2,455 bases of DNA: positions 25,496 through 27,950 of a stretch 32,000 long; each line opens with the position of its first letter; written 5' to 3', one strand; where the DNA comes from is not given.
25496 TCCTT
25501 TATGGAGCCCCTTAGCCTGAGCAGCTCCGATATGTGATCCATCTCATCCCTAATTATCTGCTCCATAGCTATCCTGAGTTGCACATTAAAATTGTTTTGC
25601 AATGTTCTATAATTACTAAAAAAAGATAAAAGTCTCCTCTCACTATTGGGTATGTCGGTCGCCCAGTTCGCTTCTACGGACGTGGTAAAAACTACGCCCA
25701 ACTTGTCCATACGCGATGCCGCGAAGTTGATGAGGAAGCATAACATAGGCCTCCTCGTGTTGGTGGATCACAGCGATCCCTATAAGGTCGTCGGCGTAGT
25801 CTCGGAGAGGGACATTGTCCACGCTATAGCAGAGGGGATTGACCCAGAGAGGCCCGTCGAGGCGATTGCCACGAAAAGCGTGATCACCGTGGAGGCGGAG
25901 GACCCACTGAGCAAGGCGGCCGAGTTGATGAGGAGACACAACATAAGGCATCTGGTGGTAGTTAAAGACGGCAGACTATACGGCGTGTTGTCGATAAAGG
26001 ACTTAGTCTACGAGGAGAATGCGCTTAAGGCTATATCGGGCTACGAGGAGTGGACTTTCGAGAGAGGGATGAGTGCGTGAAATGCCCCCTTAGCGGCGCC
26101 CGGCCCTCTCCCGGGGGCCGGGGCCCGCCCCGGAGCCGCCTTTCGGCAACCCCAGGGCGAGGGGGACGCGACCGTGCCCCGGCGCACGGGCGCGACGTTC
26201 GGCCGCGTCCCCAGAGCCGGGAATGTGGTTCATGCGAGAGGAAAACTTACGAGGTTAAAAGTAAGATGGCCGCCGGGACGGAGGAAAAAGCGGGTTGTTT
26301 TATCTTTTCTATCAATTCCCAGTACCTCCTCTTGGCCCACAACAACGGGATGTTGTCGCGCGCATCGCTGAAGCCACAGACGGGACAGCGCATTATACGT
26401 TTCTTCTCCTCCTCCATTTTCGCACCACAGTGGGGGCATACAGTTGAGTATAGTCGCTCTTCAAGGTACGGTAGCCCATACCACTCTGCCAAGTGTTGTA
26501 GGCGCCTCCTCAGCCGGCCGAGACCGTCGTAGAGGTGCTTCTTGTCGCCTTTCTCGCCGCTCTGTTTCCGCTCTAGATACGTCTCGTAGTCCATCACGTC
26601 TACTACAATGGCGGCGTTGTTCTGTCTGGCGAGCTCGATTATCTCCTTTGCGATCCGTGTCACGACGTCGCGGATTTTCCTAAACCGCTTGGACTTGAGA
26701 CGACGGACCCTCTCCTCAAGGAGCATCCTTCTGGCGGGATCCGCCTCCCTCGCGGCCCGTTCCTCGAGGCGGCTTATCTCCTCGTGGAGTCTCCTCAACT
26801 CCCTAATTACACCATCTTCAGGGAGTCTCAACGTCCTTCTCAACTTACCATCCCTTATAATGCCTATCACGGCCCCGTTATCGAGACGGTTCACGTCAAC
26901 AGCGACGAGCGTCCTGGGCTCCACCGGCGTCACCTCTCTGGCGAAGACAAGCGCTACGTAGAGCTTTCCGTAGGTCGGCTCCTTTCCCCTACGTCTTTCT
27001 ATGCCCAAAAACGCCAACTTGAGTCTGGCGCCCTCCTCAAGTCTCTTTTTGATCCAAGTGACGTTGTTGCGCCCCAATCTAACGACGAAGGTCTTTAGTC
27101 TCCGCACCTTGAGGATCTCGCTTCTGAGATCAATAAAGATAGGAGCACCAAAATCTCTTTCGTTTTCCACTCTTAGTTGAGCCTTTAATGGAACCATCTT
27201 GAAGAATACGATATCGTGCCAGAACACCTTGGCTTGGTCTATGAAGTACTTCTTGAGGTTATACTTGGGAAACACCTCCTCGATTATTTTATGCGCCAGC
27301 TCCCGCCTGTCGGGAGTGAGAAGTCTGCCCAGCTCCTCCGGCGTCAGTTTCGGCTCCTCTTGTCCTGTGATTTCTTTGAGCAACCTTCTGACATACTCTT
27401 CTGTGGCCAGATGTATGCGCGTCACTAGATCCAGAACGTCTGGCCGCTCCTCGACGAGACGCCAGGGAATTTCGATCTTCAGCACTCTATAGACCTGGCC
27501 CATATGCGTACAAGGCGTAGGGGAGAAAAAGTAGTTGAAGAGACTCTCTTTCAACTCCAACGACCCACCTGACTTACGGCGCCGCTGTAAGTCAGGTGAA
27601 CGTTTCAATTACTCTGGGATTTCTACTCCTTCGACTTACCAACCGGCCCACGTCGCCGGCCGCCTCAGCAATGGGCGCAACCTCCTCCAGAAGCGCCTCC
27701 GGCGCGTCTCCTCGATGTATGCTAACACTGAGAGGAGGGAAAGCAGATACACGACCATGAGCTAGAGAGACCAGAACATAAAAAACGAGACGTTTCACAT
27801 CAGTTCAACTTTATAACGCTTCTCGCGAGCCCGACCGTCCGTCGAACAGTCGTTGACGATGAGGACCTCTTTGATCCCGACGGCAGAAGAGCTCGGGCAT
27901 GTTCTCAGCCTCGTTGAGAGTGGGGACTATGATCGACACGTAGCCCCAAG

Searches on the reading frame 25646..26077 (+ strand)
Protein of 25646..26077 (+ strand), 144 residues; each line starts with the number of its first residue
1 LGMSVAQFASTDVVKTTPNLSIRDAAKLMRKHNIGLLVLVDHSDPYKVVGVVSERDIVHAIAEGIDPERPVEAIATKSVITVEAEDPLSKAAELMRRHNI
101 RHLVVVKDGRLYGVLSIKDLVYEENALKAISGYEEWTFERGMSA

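Call 85: find_homologous_proteins(query=window:25646-26077:+, max_evalue=1e-20)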
Query window:25646-26077:+ (144 aa): 57 proteins with E <= 1e-20 among 117 candidates.
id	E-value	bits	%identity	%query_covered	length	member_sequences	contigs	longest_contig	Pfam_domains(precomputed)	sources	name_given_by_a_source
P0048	2.9e-82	291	98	99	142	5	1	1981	PF00571.34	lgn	-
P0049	4.2e-66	239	78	99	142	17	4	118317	PF00571.34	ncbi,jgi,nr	ncbi:MAG: histidine kinase [Thermoproteus sp. JCHS_4]|jgi:Predicted signal-transduction protein cont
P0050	4.3e-66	239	78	100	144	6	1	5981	PF00571.34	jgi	jgi:CBS domain-containing protein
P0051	3.3e-65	236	77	99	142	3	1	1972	PF00571.34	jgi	jgi:CBS domain-containing protein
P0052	3.7e-64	233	77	99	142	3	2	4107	PF00571.34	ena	-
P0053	8.0e-64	232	75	99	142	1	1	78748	PF00571.34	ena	-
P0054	1.1e-63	231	75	99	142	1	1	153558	PF00571.34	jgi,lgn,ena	-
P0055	6.3e-63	229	77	99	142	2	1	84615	PF00571.34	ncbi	-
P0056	5.7e-61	222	73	99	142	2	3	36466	PF00571.34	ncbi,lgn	ncbi:MAG: CBS domain-containing protein [Thermoproteus sp.]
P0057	2.0e-57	211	70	99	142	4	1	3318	PF00571.34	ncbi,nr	ncbi:MAG: CBS domain-containing protein [Thermoproteus sp.]|nr:CBS domain-containing protein [Thermo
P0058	1.1e-56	209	70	99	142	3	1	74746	PF00571.34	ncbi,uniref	ncbi:MAG: CBS domain-containing protein [Thermoproteus sp. AZ2]|uniref:CBS domain-containing protein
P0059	2.8e-55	204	68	99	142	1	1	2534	PF00571.34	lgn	-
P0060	2.3e-47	178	58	97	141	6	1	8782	PF00571.34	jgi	-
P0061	2.6e-44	169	58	97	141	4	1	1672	PF00571.34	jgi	jgi:CBS domain-containing protein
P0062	7.0e-43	164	56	97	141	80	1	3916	PF00571.34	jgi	-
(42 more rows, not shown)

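Call 86: find_encoding_contigs(protein=P0049, flank=7000, max_places=6)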
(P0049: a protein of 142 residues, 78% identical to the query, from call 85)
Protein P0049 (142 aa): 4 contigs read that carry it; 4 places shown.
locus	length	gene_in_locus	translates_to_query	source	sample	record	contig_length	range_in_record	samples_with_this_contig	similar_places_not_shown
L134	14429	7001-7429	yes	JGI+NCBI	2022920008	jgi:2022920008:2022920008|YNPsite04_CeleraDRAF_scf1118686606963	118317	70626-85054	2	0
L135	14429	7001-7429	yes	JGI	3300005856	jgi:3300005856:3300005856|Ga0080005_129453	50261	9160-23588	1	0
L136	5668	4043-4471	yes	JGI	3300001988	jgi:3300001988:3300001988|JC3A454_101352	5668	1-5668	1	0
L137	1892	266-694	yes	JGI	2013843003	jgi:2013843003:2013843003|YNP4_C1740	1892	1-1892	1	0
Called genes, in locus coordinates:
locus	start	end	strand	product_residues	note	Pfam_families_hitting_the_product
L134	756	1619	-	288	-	-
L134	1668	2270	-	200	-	PF02517:Rce1-like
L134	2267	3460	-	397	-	PF01321:Creatinase_N, PF00557:Peptidase_M24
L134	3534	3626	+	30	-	-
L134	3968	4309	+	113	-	-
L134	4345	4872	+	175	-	PF18306:LDcluster4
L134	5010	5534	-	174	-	PF00994:MoCF_biosynth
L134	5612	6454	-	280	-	PF01895:PhoU (weak)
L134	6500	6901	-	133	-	-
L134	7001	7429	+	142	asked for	PF00571:CBS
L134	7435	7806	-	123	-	-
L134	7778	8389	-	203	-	-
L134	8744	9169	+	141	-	PF00582:Usp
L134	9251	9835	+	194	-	PF00702:Hydrolase, PF12710:HAD, PF13419:HAD_2, PF13242:Hydrolase_like (weak)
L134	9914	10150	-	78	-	-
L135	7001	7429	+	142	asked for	PF00571:CBS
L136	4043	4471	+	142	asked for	PF00571:CBS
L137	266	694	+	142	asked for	PF00571:CBS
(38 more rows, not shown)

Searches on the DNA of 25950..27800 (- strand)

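Call 16: search_rna_families(source=window, start=25950, end=27800, threshold=evalue, max_evalue=10, show_alignments=3)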
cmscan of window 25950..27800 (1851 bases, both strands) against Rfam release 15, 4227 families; matches with E-value up to 10: 6.
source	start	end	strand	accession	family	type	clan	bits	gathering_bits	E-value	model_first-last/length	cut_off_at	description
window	27048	27165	-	RF00643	MIR171_1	Gene; miRNA;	CL00099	18.5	48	3.4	1-101/101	no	MIR171_1 microRNA precursor family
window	26669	26814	-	RF01957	NEAT1_3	Gene; lncRNA;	-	18.2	55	4.8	1-159/159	no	Nuclear enriched abundant transcript 1 conserved region 3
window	26135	26167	+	RF01336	CRISPR-DR23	Gene; CRISPR;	-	17.6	45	4.8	1-36/36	no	CRISPR RNA direct repeat element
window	27128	27166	-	RF03608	mir-9440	Gene; miRNA;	-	16.9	80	3.8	1-67/67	no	mir-9440 microRNA precursor family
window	26126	26180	-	RF02809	RsmW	Gene; sRNA;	CL00106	16.1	52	8.3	61-119/124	no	RsmW RNA family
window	27097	27140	-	RF01714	Ocean-V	Gene; sRNA;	-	15.7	75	8.6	1-72/72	no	Ocean-V RNA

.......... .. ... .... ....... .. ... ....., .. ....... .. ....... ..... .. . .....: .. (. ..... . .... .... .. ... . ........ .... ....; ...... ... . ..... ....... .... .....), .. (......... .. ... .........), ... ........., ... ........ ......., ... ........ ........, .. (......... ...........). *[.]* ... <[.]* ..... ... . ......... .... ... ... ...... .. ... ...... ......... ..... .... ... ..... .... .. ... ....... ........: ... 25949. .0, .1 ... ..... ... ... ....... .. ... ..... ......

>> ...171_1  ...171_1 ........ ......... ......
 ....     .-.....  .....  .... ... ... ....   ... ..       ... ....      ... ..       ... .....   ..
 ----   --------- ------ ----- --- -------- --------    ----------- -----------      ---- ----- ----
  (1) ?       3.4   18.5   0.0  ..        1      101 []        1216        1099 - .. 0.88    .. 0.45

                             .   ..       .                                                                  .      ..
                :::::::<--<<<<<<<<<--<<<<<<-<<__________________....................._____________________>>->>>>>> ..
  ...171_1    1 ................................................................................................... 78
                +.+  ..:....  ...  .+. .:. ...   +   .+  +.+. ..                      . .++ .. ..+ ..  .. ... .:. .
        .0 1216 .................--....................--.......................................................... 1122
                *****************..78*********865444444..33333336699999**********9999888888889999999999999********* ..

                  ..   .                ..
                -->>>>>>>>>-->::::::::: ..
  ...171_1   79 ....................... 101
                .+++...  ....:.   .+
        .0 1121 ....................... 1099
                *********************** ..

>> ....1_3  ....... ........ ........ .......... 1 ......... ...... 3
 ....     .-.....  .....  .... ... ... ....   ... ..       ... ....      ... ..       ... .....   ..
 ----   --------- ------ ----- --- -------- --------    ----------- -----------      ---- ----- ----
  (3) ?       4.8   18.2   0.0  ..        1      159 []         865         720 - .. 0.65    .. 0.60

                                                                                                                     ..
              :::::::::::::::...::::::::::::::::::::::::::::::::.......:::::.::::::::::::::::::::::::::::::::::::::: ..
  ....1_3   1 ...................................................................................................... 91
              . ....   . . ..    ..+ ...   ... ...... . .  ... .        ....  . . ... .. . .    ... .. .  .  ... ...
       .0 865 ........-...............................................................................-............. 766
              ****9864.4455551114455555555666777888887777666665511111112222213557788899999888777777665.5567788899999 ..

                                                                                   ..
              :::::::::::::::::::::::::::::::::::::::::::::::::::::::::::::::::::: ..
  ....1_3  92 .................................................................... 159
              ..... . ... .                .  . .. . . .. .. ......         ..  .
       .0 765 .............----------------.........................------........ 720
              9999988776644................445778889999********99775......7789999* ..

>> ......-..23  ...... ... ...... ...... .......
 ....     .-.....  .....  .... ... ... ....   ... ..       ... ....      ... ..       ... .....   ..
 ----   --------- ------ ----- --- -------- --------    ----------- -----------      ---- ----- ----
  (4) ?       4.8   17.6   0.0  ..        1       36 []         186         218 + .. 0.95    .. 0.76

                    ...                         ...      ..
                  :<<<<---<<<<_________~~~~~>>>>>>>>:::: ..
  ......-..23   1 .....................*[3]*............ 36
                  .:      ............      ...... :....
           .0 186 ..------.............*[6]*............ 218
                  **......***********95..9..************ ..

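Call 70: build_rna_model(alignment_id=A4, structure=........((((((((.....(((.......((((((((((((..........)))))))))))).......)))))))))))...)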
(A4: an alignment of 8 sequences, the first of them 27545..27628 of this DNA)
Model R1 built from alignment A4 (8 sequences, 86 columns); structure: as given.
model positions 74; base pairs 23; branch points 0; effective number of sequences 2.82; information 0.762 bits per position. Calibrated on 0.2 Mb of random sequence (short: E-values are rough).
structure used (alignment columns):
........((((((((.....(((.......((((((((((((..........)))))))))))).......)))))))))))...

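Call 71: search_with_rna_model(model_id=R1, sources=[window, L001, L002, L125, L126, L127, L128, L129], max_evalue=1)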
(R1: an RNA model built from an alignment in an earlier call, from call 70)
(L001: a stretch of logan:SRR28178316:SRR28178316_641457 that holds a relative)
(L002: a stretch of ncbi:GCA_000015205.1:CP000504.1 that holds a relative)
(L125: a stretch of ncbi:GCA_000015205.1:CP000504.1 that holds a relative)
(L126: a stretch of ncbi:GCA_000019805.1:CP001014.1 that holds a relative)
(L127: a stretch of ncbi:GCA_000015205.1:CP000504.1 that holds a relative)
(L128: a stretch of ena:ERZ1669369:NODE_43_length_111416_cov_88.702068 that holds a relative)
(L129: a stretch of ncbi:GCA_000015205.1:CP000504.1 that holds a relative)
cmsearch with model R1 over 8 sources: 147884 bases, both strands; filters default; matches with E-value up to 1: 19.
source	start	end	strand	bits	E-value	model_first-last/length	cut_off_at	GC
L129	9885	9958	+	90.2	2.7e-21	1-74/74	no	0.54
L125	9885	9958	+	86.7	2.4e-20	1-74/74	no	0.61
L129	9886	9959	-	86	3.7e-20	1-74/74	no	0.54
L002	9612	9685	-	84.9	7.3e-20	1-74/74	no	0.57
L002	9611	9684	+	81.8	4.8e-19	1-74/74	no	0.55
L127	9734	9807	+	80.4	1.2e-18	1-74/74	no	0.53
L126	9691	9764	-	79.7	1.8e-18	1-74/74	no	0.51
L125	9886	9959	-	75.7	2.1e-17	1-74/74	no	0.62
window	31823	31897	+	75.5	2.4e-17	1-74/74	no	0.56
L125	8494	8572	-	71.3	3.3e-16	1-74/74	no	0.62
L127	9735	9808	-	67.5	3.6e-15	1-74/74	no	0.53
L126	9690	9763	+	67.4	3.8e-15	1-74/74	no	0.51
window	27546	27624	-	65.4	1.3e-14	1-74/74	no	0.49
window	31824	31898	-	62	1.1e-13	1-74/74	no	0.55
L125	8514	8547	+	41.9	2.9e-08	22-55/74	no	0.68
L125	11494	11564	-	31.2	2.1e-05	1-74/74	no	0.48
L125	11511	11544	+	29.1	7.8e-05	22-55/74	no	0.5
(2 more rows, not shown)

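Call 88: search_with_rna_model(model_id=R1, sources=[L134, L135, L136, L137], max_evalue=1)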
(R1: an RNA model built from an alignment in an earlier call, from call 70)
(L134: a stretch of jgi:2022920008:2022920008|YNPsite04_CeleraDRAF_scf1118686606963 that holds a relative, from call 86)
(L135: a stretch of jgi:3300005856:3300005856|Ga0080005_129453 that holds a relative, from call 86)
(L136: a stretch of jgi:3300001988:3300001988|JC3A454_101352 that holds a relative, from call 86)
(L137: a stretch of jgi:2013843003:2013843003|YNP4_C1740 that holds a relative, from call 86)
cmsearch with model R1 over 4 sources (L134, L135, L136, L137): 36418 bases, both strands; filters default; matches with E-value up to 1: 0.
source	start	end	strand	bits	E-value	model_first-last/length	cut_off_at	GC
